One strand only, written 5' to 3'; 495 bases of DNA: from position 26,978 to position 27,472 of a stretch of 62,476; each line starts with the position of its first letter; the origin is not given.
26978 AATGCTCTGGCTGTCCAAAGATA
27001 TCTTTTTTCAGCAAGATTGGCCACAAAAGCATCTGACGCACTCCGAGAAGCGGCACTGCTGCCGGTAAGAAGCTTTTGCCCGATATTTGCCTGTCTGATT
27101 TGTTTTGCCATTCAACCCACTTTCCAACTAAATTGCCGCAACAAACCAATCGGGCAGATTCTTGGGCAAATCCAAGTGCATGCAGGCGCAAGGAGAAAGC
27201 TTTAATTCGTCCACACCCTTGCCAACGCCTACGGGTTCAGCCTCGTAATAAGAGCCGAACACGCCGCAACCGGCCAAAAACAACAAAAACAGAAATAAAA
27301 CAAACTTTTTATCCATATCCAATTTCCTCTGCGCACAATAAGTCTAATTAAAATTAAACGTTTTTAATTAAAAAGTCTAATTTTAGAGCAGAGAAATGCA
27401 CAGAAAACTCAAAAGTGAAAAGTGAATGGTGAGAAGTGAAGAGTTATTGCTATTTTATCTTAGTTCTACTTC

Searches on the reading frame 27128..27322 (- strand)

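Call 75: search_protein_families(library=pfam, proteins=[window:27128-27322:-], max_evalue=1)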
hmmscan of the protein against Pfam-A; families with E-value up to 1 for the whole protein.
window:27128-27322:- (64 aa): 2 families
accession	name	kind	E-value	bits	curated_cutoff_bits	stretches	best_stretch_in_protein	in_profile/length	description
PF13627.12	LptM_cons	-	0.066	13.5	27.3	1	8-20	3-15/23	LPS-assembly lipoprotein LptM, conserved region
PF08139.17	LPAM_1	-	0.083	13.8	20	1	6-19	4-17/18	Prokaryotic membrane lipoprotein lipid attachment site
